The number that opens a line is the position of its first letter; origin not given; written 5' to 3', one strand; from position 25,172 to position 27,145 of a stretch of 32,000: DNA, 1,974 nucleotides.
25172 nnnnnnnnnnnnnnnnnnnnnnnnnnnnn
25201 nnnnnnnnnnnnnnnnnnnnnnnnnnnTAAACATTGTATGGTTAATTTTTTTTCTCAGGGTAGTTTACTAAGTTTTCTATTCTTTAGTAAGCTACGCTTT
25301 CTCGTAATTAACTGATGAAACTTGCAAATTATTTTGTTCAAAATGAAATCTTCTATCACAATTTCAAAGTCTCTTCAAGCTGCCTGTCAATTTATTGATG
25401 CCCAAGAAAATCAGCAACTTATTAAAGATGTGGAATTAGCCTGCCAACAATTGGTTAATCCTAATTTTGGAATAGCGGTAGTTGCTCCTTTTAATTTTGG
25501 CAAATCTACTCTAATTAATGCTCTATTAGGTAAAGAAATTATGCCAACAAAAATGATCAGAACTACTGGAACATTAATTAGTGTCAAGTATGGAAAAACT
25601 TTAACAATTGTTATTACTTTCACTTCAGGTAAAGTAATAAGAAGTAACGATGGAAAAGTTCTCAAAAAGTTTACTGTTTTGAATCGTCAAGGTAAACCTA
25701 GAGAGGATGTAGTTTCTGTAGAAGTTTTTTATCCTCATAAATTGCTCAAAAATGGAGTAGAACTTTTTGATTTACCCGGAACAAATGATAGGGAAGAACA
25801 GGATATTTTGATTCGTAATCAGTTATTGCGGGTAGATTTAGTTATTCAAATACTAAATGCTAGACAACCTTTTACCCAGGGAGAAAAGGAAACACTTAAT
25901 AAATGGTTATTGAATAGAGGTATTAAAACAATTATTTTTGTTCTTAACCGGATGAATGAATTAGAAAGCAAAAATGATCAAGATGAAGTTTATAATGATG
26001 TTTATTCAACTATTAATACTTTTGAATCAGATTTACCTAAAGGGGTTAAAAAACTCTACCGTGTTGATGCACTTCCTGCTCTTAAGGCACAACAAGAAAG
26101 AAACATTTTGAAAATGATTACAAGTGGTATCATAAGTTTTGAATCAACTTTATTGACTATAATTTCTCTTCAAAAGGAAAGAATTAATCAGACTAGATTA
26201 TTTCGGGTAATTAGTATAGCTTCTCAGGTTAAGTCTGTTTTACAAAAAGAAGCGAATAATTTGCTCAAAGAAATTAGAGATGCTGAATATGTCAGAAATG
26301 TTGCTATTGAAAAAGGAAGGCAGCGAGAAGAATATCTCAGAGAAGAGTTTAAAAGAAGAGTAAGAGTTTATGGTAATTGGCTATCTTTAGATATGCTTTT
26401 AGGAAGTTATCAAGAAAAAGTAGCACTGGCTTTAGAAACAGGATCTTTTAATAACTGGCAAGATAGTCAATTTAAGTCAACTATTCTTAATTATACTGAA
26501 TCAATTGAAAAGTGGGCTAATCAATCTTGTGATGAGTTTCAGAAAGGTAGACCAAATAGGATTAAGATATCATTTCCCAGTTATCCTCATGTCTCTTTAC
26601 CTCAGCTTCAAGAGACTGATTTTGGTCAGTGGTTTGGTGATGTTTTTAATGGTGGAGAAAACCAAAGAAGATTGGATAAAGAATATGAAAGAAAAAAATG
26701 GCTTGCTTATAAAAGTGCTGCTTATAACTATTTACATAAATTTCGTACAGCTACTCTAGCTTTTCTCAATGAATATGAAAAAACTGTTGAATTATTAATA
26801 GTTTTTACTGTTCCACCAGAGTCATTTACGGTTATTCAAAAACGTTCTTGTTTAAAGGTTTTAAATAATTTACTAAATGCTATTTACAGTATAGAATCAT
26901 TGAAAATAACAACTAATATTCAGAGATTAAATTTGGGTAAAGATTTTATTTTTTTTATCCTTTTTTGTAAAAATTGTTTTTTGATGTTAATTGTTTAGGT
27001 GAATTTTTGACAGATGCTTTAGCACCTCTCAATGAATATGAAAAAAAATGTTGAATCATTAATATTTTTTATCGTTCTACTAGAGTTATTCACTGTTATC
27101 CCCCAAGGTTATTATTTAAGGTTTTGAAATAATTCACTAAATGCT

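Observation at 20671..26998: Three tandem dynamin-like GTPase genes form an AT-rich accessory operon: candidate Eleos/LeoABC-related but architecturally distinct membrane-remodelling or defence module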

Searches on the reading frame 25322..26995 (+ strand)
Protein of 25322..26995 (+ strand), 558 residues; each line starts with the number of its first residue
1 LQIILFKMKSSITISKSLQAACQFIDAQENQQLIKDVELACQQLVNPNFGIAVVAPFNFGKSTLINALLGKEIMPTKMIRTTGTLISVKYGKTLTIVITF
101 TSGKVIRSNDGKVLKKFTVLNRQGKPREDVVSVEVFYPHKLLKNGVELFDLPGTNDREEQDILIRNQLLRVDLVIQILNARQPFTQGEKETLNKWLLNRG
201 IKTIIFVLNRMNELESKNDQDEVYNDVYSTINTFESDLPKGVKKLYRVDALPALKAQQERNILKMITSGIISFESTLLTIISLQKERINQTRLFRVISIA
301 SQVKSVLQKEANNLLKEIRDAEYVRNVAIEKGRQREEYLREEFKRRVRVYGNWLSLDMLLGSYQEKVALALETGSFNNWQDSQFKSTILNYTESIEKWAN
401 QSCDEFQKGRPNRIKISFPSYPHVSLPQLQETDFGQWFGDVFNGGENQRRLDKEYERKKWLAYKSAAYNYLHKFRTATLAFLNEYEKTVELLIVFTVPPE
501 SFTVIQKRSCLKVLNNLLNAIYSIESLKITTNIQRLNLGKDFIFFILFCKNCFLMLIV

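Call 5: search_protein_families(library=pfam, proteins=[window:25322-26995:+], max_evalue=0.01)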
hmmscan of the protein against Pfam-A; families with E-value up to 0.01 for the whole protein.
window:25322-26995:+ (558 aa): 4 families
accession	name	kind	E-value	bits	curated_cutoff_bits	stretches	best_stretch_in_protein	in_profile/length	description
PF00350.29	Dynamin_N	-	1.1e-24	87.8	27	1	51-210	1-167/168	Dynamin family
PF01926.29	MMR_HSR1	-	1.2e-08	35.5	21.9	1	51-209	2-112/113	50S ribosome-binding GTPase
PF00009.33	GTP_EFTU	-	0.00011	22.3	26.5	1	51-267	6-183/188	Elongation factor Tu GTP binding domain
PF02421.24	FeoB_N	-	0.0037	17.2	27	0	143-218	46-122/156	Ferrous iron transport protein B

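Call 6: search_protein_families(library=padloc, proteins=[window:25322-26995:+], max_evalue=0.01)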
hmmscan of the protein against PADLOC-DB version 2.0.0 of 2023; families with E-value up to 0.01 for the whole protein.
window:25322-26995:+ (558 aa): 2 families
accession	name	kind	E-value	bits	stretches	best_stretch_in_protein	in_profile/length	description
PDLC03839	LeoA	-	2.7e-10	38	2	144-348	103-312/559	-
PDLC03841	LeoBC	-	6.2e-05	20.3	1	14-408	45-418/601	-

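Call 7: search_protein_families(library=ncbifam, proteins=[window:25322-26995:+], max_evalue=0.01)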
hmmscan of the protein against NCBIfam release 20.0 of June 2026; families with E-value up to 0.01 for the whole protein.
window:25322-26995:+ (558 aa): 8 families
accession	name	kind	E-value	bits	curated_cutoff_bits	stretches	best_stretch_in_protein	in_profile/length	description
TIGR03596.1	GTPase_YlqF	equivalog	8.9e-09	35.1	208.2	1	164-248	15-97/276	ribosome biogenesis GTPase YlqF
NF052648.1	DynmDynABac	equivalog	1e-08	33.6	1600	1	41-163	34-152/1187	dynamin GTPase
TIGR03594.1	GTPase_EngA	equivalog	5.3e-07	29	306.7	1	31-78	158-205/432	ribosome biogenesis GTPase Der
TIGR00231.1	small_GTP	domain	9.8e-06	25.4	42.5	1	51-223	6-131/164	GTP-binding protein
NF000908.1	PRK00089.1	equivalog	3.5e-05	23.2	237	0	51-82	6-38/291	GTPase Era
NF041922.1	DLP_LeoA_gen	subfamily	0.00036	19.7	325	0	172-222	132-183/532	LeoA/HP0731 family dynamin-like GTPase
TIGR03918.1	GTP_HydF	equivalog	0.00046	19.1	325.55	0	146-276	58-186/392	[FeFe] hydrogenase H-cluster maturation GTPase HydF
NF009379.0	PRK12740.1-3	equivalog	0.003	16.2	513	0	87-217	16-141/674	elongation factor G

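Call 24: find_homologous_proteins(query=window:25343-26995:+)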
Query window:25343-26995:+ (551 aa): 173 proteins with E <= 0.001 among 8000 candidates; the best 120 are listed.
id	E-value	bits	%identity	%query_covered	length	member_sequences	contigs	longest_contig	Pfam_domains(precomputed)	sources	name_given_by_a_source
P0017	0.0e+0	1209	99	100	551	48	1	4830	PF01926.30,PF00350.30,PF00009.34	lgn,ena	-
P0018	6.8e-287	970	80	100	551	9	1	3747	PF01926.30,PF00350.30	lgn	-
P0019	6.2e-270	914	75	100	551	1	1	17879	PF01926.30,PF00350.30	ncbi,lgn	-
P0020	2.1e-253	860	71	100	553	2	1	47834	PF01926.30,PF00350.30,PF00009.34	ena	-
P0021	2.1e-243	827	69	99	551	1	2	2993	PF01926.30,PF00350.30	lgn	-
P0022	1.3e-241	821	67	100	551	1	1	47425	PF01926.30,PF00350.30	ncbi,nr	ncbi:MAG: dynamin [Symploca sp. SIO2C1]|nr:dynamin [Symploca sp. SIO2C1]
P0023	6.5e-226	769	63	97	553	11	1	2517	PF01926.30,PF00350.30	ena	-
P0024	8.3e-226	768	63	100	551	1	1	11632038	PF01926.30,PF00350.30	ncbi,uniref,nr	ncbi:dynamin [Scytonema hofmannii PCC 7110]|uniref:Dynamin n=1 Tax=Scytonema hofmannii PCC 7110 TaxI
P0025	5.0e-225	766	64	100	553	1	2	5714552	PF01926.30,PF00350.30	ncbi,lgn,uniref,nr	ncbi:dynamin family protein [Anabaena sp. PCC 7108]|uniref:dynamin family protein n=1 Tax=Anabaena s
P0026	5.9e-222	756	64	99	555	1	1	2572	PF01926.30,PF00350.30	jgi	jgi:Dynamin family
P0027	4.2e-218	743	63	99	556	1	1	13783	PF01926.30,PF00350.30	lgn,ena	-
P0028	1.7e-215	734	62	100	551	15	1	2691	PF01926.30,PF00350.30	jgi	jgi:hypothetical protein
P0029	5.2e-214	730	62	99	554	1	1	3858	PF01926.30,PF00350.30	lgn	-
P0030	9.5e-213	725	61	100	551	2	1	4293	PF01926.30,PF00350.30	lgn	-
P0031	1.9e-212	724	60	100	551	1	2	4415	PF01926.30,PF00350.30,PF00009.34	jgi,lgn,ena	jgi:GTPase Era involved in 16S rRNA processing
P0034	1.5e-204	698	58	100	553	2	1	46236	PF01926.30,PF00350.30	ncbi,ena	-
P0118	2.5e-95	338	38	85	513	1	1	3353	PF01926.30,PF00350.30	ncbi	ncbi:MAG: dynamin family protein, partial [Trichodesmium sp.]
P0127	1.8e-91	325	42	75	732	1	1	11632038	PF00226.37,PF01926.30,PF00350.30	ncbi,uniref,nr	ncbi:dynamin family protein [Scytonema hofmannii PCC 7110]|uniref:Dynamin family protein n=1 Tax=Scy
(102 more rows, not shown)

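Call 27: find_related_loci(query=A3, collection=genome_contigs, flank=10000)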
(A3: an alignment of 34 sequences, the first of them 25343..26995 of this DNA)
Query A3 (551 aa) in genome_contigs; peptide patterns used: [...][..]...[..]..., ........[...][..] (x = any residue, [..] = any of these).
437 stretches matched a pattern; 417 encode a relative of the query (tblastn E <= 1e-3); the best 80 are kept; 80 distinct loci.
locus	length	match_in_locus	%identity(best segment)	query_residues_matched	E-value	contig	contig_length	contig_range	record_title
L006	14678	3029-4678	79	1-550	0e+0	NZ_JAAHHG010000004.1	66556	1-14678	MAG: Okeania sp. SIO3B5 3B5_NODE_4, whole genome shotgun sequence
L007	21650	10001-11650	78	1-550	0e+0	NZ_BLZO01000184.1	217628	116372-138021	Okeania sp. KiyG1 sequence184, whole genome shotgun sequence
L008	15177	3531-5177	67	1-549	0e+0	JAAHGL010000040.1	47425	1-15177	MAG: Symploca sp. SIO2C1 2C1_NODE_40, whole genome shotgun sequence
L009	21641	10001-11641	64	1-547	0e+0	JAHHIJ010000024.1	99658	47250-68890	MAG: Tolypothrix brevis GSE-NOS-MK-07-07A scaffold_78_c1, whole genome shotgun sequence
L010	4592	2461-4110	60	1-550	0e+0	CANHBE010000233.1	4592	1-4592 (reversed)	MAG: Flavobacteriaceae bacterium isolate RE-15aug16-5 genome assembly, contig: RE-15aug16-C41118, whole genome shotgun s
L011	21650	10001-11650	62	1-550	0e+0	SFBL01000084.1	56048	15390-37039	MAG: Microcystis aeruginosa Ma_SC_T_19800800_S464 S464_84, whole genome shotgun sequence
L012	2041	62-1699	51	3-549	0e+0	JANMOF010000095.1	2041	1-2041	MAG: Leptospiraceae bacterium isolate OTE_58_metabat_203 OTE_58_k141_6668181, whole genome shotgun sequence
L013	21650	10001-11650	44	4-549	2e-137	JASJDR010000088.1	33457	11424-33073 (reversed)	MAG: Xenococcus sp. MO_188.B8 MO_188.c_1295, whole genome shotgun sequence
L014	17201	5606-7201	42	1-528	2e-131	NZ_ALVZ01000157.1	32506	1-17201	Xenococcus sp. PCC 7305 scaffold_00157, whole genome shotgun sequence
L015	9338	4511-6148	38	6-549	6e-126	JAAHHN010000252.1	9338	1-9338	MAG: Spirulina sp. SIO3F2 3F2_NODE_252, whole genome shotgun sequence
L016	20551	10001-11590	39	10-511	4e-119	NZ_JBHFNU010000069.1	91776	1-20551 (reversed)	Aerosakkonema sp. BLCC-F183 bin1.fa-69, whole genome shotgun sequence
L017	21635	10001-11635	39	6-521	6e-118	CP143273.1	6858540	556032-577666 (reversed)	MAG: Phormidium sp. isolate R1S1 chromosome, complete genome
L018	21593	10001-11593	39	6-508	6e-118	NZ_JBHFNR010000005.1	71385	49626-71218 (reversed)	Floridaenema flaviceps BLCC-F50 bin2.fa-5, whole genome shotgun sequence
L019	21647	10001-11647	39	6-525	2e-116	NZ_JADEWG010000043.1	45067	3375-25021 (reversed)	[Phormidium] sp. LEGE 05292 NODE_43_length_45067_cov_20.8996, whole genome shotgun sequence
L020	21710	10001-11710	38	10-546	7e-116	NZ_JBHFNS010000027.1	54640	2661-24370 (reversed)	Floridaenema fluviatile BLCC-F154 k141_3274, whole genome shotgun sequence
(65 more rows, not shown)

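Call 31: search_solved_structures(query=A3, max_evalue=0.001)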
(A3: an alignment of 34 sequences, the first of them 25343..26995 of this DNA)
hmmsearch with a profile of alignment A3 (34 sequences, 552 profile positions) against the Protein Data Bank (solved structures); distinct sequences matched with E-value up to 0.001: 24.
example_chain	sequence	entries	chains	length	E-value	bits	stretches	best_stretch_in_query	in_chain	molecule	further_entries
2j68_A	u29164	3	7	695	6.2e-33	117.2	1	27-358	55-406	BACTERIAL DYNAMIN-LIKE PROTEIN | DYNAMIN FAMILY PROTEIN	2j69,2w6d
5owv_A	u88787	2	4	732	6e-18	67.7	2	121-346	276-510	GTP-binding protein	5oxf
6jfk_A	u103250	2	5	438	4.6e-15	58.2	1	28-343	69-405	Mitofusin-2,cDNA FLJ57997, highly similar to Transmembrane GTPase MFN2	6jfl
6jfm_A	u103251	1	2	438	1.1e-13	53.6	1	28-343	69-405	Mitofusin-2,Mitofusin-2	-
5owv_C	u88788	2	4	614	1.2e-13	53.5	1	39-222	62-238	GTP-binding protein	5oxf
5go4_A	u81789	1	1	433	2.7e-13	52.3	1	30-366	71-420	Mitofusin-1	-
5goe_A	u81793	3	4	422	1.1e-12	50.4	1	30-321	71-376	Mitofusin-1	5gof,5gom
5gnt_A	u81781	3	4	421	3.3e-12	48.7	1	30-302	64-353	Mitofusin-1 | Mitofusin-1,Mitofusin-1 fusion protein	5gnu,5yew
5yew_A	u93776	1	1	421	6.5e-12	47.8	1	30-302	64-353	Mitofusin-1,Mitofusin-1 fusion protein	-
5gnr_A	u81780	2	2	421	6.9e-11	44.4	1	30-302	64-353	Mitofusin-1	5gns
9em9_A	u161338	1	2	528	1.4e-10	43.3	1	5-110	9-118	Slr0869 protein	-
9kfe_A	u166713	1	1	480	1.4e-09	40.1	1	133-216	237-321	Mitofusin FZO1,Mitofusin FZO1,Fzo1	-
9kff_A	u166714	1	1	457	1.7e-09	39.8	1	133-216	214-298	Mitofusin FZO1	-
9kfd_A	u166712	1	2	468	1.6e-08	36.6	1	133-216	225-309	Mitofusin FZO1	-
6j72_A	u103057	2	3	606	2.1e-08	36.2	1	7-187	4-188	Isoniazid inducible gene protein IniA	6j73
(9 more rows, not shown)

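Call 46: find_encoding_contigs(protein=P0024, flank=10000, max_places=1)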
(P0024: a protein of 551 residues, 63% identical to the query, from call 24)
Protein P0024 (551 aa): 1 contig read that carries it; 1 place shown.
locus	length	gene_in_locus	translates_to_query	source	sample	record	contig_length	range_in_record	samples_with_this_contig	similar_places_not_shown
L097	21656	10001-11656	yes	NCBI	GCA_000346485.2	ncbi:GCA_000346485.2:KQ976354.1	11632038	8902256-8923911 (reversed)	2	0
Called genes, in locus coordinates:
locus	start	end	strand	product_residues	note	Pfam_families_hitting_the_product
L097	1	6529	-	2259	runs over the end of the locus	-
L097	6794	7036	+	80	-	-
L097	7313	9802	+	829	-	PF00350:Dynamin_N, PF01926:MMR_HSR1, PF21808:Dynamin-like_hel_bact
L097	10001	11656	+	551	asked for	PF00350:Dynamin_N, PF01926:MMR_HSR1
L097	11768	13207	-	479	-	-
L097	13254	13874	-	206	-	PF13353:Fer4_12, PF04055:Radical_SAM (weak)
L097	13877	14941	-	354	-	-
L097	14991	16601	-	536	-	PF00012:HSP70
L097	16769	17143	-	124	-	-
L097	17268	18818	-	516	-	-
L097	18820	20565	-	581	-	PF00012:HSP70, PF27033:DUF8340 (weak)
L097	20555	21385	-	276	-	-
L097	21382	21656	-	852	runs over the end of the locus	PF05496:RuvB_N (faint), PF01078:Mg_chelatase (faint), PF13245:AAA_19 (faint), PF13401:AAA_22 (faint), PF00004:AAA, PF17866:AAA_lid_6, PF00004:AAA, PF17866:AAA_lid_6, +1 more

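Call 47: find_encoding_contigs(protein=P0020, flank=10000, max_places=1)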
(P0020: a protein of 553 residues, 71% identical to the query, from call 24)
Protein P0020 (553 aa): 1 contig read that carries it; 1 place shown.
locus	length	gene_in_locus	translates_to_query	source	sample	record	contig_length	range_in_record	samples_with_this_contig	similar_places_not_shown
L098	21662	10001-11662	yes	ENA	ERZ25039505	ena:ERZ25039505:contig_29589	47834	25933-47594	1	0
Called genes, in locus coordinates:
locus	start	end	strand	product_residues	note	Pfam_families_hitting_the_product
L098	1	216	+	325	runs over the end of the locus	PF26308:YopA_M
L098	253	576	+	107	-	PF27216:YopA_C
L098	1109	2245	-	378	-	PF03193:RsgA_GTPase (faint), PF00735:Septin (faint), PF01926:MMR_HSR1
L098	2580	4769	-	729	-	-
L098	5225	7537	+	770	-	PF00350:Dynamin_N, PF01926:MMR_HSR1 (weak)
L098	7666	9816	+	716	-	PF01926:MMR_HSR1, PF00350:Dynamin_N, PF21808:Dynamin-like_hel_bact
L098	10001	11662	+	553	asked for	PF00009:GTP_EFTU (faint), PF00350:Dynamin_N, PF01926:MMR_HSR1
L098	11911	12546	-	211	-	-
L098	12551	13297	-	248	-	PF01656:CbiA, PF06564:CBP_BcsQ (weak), PF09140:MipZ (faint), PF13614:AAA_31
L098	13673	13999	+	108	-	-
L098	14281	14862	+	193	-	PF04471:Mrr_cat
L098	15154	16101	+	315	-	PF20247:DUF6602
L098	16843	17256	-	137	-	PF13730:HTH_36 (weak)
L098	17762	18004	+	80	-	-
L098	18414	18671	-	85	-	PF00589:Phage_integrase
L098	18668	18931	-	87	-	PF00589:Phage_integrase (weak)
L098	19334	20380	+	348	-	PF00589:Phage_integrase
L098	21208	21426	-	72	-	-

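Call 48: find_encoding_contigs(protein=P0034, flank=10000, max_places=1)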
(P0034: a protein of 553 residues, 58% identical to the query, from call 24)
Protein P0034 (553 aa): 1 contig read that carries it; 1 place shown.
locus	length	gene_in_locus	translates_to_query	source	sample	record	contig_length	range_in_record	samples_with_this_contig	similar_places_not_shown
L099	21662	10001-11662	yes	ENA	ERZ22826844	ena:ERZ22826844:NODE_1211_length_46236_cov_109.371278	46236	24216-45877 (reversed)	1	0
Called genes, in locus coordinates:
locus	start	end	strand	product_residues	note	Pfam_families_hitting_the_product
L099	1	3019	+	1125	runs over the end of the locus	PF07022:Phage_CI_repr (faint), PF07719:TPR_2 (faint), PF13181:TPR_8 (faint), PF13374:TPR_10 (faint), PF13428:TPR_14 (faint), PF13424:TPR_12 (weak), PF00515:TPR_1 (weak), PF12770:CHAT, +2 more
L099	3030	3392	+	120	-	-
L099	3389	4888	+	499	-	-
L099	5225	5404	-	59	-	-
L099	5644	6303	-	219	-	PF07592:DDE_Tnp_ISAZ013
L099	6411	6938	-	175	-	PF07592:DDE_Tnp_ISAZ013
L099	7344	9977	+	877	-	PF00350:Dynamin_N, PF01926:MMR_HSR1, PF21808:Dynamin-like_hel_bact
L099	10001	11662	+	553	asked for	PF00350:Dynamin_N, PF01926:MMR_HSR1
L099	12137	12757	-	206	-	PF13353:Fer4_12, PF04055:Radical_SAM (weak)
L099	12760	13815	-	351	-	-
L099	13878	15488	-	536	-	PF00012:HSP70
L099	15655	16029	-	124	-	-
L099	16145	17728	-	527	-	-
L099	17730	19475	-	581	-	PF00012:HSP70, PF27033:DUF8340 (weak)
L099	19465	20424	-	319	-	-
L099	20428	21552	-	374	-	-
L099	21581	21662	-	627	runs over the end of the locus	PF24782:WD40_MABP1-WDR62_2nd, PF24814:WD40_Prp19, PF25173:Beta-prop_WDR3_1st, PF00400:WD40, PF23381:Beta-prop_IFT122_1st, PF23409:Beta-prop_EML, PF23414:Beta-prop_EML_2, PF24796:WDR55, +64 more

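Call 53: search_protein_families(library=pfam, proteins=[L098:2580-4766:-, L098:1109-2242:-, L098:5225-7534:+, L097:7313-9799:+, L099:7344-9974:+], max_evalue=0.05)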
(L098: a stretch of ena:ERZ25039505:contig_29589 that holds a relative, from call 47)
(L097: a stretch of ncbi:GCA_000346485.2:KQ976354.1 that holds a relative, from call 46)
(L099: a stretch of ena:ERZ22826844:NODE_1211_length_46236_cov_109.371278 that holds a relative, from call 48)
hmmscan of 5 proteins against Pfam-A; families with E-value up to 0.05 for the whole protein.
L098:2580-4766:- (728 aa): 0 families

L098:1109-2242:- (377 aa): 15 families
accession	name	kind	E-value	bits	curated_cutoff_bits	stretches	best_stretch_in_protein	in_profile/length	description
PF01926.29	MMR_HSR1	-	6.6e-11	42.8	21.9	1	19-140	2-112/113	50S ribosome-binding GTPase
PF00735.24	Septin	-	1.9e-08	34.3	26.2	2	16-44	4-32/280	Septin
PF03193.22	RsgA_GTPase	-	1.6e-07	31.8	30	1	5-45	95-135/174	RsgA GTPase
PF04548.22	AIG1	-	2.7e-05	24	27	1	17-64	1-49/212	AIG1 family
PF13191.12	AAA_16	-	9.3e-05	23.4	32.6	1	17-145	25-144/167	AAA ATPase domain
PF00350.29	Dynamin_N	-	0.0004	20.9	27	1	19-53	1-34/168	Dynamin family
PF05673.19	DUF815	-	0.00059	19.5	23.8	1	2-39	39-76/249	Protein of unknown function (DUF815)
PF00009.33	GTP_EFTU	-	0.0019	18.2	26.5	0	124-198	113-187/188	Elongation factor Tu GTP binding domain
PF05049.19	IIGP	-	0.0031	17.1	24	1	14-45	33-69/375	Interferon-inducible GTPase (IIGP)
PF00005.33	ABC_tran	-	0.0039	18.2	25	1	19-45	14-40/137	ABC transporter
PF04670.18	Gtr1_RagA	-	0.0089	15.9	22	1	19-86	2-69/232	Gtr1/RagA G protein conserved region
PF02421.24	FeoB_N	-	0.0091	16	27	0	18-41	2-25/156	Ferrous iron transport protein B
PF13555.12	AAA_29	-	0.01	16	27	1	13-34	20-40/61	P-loop containing region of AAA domain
PF08477.19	Roc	-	0.019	15.7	27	1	19-76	2-67/119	Ras of Complex, Roc, domain of DAPkinase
PF00071.28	Ras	-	0.027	14.5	21.6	0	19-76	2-59/162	Ras family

L098:5225-7534:+ (770 aa): 4 families
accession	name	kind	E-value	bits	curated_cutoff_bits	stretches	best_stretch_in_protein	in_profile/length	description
PF00350.29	Dynamin_N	-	3.6e-26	92.6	27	1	435-589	2-152/168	Dynamin family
PF01926.29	MMR_HSR1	-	6.1e-08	33.2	21.9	1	434-588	2-98/113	50S ribosome-binding GTPase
PF08477.19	Roc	-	0.0017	19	27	0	434-465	2-32/119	Ras of Complex, Roc, domain of DAPkinase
PF00009.33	GTP_EFTU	-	0.045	13.8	26.5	0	531-673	65-173/188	Elongation factor Tu GTP binding domain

L097:7313-9799:+ (829 aa): 5 families
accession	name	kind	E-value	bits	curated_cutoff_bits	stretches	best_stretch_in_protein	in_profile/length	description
PF21808.2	Dynamin-like_hel_bact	-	5e-57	194.2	28.3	1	431-803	5-373/373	Bacterial dynamin-like protein, helical domain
PF00350.29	Dynamin_N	-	1.2e-26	94.2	27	1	191-349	3-157/168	Dynamin family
PF01926.29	MMR_HSR1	-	8.6e-10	39.2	21.9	1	189-345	2-100/113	50S ribosome-binding GTPase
PF08477.19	Roc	-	0.0018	18.9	27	0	189-227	2-39/119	Ras of Complex, Roc, domain of DAPkinase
PF05277.18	DUF726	-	0.0076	15.7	22.6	1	648-733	7-90/343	Protein of unknown function (DUF726)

L099:7344-9974:+ (877 aa): 4 families
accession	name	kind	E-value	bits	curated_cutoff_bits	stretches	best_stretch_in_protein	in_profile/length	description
PF21808.2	Dynamin-like_hel_bact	-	3.3e-51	175.1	28.3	1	471-840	6-373/373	Bacterial dynamin-like protein, helical domain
PF00350.29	Dynamin_N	-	8.3e-23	81.7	27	1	225-378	3-152/168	Dynamin family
PF01926.29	MMR_HSR1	-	8.3e-09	36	21.9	1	223-379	2-100/113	50S ribosome-binding GTPase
PF13796.11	Sensor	-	0.0044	17.5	28.2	1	711-760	3-52/162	Putative sensor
